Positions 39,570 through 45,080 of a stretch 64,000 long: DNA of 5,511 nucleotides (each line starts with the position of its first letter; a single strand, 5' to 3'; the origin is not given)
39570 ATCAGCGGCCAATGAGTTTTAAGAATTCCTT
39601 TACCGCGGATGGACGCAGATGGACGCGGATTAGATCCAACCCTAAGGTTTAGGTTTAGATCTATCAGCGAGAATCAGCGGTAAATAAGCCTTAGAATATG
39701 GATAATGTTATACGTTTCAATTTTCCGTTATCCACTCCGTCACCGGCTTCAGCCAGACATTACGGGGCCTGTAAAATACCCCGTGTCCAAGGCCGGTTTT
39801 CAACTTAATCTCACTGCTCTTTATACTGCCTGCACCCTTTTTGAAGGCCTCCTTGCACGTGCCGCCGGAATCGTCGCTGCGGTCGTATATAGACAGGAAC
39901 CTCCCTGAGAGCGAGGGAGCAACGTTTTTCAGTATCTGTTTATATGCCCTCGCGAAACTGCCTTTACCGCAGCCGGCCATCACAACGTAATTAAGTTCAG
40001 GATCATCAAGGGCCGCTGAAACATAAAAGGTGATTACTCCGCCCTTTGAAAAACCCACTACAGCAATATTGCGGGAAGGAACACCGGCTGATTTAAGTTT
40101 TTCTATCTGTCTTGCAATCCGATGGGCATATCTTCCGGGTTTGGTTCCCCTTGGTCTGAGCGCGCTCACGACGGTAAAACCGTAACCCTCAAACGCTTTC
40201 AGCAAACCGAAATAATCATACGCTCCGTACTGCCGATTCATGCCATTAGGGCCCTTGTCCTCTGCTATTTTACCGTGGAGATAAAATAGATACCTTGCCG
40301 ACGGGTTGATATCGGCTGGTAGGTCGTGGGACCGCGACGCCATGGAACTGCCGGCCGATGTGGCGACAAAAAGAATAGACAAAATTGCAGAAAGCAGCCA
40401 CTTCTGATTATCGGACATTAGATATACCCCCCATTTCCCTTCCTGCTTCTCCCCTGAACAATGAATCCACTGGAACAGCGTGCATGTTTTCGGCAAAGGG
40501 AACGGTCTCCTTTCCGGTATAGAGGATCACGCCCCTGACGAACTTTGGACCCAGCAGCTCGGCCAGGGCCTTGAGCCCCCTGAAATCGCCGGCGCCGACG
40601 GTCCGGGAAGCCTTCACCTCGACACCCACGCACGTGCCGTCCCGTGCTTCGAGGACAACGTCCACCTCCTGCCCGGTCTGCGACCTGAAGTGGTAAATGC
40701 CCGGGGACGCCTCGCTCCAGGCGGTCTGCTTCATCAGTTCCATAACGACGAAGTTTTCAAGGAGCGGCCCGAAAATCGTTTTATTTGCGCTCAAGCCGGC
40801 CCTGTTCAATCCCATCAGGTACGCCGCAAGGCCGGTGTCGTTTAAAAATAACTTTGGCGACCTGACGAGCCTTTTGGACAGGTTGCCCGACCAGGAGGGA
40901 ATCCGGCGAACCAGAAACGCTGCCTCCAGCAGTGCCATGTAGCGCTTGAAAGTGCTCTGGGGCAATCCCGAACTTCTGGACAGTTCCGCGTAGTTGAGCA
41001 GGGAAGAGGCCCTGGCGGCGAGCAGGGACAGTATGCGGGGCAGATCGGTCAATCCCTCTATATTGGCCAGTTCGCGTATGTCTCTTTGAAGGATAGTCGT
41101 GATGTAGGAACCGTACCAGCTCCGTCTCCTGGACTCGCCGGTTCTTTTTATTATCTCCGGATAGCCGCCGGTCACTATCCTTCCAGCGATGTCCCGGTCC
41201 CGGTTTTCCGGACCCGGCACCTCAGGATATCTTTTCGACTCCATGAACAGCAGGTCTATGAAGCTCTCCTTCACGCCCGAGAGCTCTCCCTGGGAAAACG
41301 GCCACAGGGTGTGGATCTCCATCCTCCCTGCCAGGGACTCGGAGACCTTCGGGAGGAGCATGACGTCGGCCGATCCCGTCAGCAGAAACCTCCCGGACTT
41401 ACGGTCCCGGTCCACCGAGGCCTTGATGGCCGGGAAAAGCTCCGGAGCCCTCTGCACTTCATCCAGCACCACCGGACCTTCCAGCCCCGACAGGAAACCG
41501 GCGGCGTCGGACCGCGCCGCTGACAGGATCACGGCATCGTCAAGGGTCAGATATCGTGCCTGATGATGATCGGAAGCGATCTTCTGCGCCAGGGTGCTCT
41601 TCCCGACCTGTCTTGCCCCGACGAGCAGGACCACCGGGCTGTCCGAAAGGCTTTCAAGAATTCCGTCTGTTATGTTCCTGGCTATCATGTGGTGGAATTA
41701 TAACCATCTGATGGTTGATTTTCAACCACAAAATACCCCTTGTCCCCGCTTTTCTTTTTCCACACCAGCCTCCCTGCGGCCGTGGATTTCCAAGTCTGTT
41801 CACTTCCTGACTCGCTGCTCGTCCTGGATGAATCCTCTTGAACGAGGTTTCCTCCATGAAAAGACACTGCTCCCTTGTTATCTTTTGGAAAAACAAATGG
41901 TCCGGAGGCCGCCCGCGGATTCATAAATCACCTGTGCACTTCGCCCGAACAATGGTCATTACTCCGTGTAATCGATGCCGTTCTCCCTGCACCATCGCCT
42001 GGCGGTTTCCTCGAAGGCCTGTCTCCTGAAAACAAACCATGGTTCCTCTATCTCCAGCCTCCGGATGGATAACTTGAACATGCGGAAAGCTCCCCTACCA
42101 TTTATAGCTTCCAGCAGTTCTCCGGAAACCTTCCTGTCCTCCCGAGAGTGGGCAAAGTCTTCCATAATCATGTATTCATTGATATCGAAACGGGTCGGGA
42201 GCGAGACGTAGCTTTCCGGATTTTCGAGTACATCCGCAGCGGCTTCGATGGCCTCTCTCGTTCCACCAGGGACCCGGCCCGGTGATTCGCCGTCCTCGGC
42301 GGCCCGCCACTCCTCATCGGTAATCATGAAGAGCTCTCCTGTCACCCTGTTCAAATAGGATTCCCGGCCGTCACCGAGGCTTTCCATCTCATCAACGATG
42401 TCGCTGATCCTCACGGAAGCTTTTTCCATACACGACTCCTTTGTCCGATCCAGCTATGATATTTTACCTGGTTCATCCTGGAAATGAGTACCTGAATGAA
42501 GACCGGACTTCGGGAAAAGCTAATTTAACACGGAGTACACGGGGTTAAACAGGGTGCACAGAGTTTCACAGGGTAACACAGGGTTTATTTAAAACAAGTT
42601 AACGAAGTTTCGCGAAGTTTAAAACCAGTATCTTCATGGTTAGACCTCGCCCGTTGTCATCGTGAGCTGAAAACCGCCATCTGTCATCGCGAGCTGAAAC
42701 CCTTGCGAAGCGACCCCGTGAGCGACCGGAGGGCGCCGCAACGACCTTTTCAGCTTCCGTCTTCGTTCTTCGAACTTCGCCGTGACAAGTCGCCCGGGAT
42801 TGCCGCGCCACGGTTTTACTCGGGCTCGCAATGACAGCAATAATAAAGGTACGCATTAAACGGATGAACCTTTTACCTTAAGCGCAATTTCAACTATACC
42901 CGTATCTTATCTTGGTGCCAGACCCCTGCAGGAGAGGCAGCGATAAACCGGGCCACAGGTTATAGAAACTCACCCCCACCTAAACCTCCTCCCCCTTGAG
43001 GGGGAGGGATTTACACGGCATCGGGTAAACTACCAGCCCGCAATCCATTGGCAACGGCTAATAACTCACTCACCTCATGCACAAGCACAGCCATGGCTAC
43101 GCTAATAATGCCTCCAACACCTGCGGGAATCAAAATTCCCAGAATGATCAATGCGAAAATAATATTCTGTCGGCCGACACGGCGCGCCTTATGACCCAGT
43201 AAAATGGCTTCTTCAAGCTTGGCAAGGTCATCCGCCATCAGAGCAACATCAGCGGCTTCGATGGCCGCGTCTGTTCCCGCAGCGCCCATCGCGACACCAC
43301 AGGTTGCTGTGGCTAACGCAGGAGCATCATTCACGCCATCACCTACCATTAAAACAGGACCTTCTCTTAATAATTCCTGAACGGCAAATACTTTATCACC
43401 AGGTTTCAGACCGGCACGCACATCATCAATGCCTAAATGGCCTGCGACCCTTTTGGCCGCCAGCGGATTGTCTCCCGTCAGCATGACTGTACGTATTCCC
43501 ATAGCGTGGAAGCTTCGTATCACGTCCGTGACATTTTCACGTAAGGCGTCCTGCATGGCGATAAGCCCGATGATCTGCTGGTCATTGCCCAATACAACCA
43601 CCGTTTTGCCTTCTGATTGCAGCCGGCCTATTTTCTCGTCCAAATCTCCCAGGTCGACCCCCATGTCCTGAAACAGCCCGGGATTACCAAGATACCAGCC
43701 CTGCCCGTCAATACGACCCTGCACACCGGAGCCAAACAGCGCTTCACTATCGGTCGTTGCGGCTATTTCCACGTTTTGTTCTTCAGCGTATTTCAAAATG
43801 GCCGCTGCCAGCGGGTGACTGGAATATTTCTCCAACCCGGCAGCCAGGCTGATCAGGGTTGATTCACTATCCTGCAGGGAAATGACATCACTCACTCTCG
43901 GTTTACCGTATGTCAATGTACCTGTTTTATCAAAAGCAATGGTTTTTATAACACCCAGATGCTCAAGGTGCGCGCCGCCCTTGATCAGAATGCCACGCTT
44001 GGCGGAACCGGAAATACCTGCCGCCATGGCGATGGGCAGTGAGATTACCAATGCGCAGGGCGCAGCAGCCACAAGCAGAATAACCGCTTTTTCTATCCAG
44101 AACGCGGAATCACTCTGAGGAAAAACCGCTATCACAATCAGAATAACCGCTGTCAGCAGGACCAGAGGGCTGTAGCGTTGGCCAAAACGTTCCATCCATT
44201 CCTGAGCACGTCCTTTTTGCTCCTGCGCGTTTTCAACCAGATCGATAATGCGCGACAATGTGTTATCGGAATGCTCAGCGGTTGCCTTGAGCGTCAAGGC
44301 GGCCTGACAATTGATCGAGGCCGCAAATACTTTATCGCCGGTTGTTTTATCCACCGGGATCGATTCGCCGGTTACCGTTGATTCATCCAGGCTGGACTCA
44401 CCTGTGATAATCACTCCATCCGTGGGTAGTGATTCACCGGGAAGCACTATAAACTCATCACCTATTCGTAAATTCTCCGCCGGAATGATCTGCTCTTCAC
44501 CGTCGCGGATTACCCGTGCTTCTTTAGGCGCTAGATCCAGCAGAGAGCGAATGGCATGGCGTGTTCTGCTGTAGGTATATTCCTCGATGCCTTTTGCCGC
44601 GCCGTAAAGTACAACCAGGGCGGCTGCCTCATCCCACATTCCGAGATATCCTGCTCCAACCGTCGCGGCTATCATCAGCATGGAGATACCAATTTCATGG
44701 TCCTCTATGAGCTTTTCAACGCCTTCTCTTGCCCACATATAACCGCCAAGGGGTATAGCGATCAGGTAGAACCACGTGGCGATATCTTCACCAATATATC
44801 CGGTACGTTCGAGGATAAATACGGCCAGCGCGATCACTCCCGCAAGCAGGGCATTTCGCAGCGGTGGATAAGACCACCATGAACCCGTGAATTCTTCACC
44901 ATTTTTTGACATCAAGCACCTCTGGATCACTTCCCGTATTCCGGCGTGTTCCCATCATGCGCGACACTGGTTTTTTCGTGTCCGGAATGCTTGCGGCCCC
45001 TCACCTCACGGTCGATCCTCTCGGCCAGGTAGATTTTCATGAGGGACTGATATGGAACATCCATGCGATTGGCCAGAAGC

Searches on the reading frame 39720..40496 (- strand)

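Call 32: search_protein_families(library=pfam, proteins=[window:39720-40496:-])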
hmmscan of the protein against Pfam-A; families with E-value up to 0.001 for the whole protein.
window:39720-40496:- (259 aa): 1 family
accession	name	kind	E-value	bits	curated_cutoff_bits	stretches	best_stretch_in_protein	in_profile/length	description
PF02230.22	Abhydrolase_2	-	0.00068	20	23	0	126-165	89-128/217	Phospholipase/Carboxylesterase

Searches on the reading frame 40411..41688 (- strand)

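Call 32: search_protein_families(library=pfam, proteins=[window:40411-41688:-])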
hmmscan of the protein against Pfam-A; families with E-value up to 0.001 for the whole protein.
window:40411-41688:- (426 aa): 3 families
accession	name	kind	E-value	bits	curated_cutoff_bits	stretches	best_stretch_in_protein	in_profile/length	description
PF13635.12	DUF4143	-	8.7e-45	152.8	28.1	1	201-361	1-160/160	Domain of unknown function (DUF4143)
PF13173.12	AAA_14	-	1.9e-27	96.3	27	1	17-136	2-128/129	AAA domain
PF09339.16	HTH_IclR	-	0.00037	20.6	22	0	218-262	7-50/52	IclR helix-turn-helix domain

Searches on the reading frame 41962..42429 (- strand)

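Call 53: search_protein_families(library=pfam, proteins=[window:41962-42429:-], max_evalue=0.00001)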
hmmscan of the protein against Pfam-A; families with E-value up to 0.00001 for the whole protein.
window:41962-42429:- (156 aa): 1 family
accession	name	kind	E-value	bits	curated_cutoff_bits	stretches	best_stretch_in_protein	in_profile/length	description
PF03682.18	UPF0158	-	1.3e-07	32.2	21.1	0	65-154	50-141/157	Uncharacterised protein family (UPF0158)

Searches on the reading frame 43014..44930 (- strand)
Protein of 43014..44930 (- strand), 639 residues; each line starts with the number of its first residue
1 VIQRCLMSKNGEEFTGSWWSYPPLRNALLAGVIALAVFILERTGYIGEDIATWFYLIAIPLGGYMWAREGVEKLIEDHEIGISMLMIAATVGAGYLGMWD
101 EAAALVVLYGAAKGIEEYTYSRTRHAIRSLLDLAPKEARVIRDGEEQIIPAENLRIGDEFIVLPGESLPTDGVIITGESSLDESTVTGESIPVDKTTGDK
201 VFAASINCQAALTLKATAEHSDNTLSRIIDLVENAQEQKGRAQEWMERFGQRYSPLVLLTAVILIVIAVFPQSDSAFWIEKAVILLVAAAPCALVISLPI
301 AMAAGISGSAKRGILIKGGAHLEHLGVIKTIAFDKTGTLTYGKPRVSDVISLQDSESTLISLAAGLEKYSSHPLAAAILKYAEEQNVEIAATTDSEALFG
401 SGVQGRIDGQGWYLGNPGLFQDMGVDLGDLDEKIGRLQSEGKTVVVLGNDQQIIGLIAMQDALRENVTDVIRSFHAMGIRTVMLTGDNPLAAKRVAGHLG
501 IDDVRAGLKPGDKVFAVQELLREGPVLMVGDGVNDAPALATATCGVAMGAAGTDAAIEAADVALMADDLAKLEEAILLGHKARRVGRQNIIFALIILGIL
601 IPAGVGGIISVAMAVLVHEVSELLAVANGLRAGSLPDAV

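Call 52: search_protein_families(library=pfam, proteins=[window:43014-44930:-], max_evalue=0.00001)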
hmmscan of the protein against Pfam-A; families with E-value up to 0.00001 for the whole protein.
window:43014-44930:- (639 aa): 2 families
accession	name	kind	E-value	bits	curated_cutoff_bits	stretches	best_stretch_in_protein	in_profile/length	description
PF00122.25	E1-E2_ATPase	-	1.3e-52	178.4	28.1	1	133-312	2-181/181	E1-E2 ATPase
PF00702.32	Hydrolase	-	7.5e-38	131.3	26.4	1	328-542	1-190/191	haloacid dehalogenase-like hydrolase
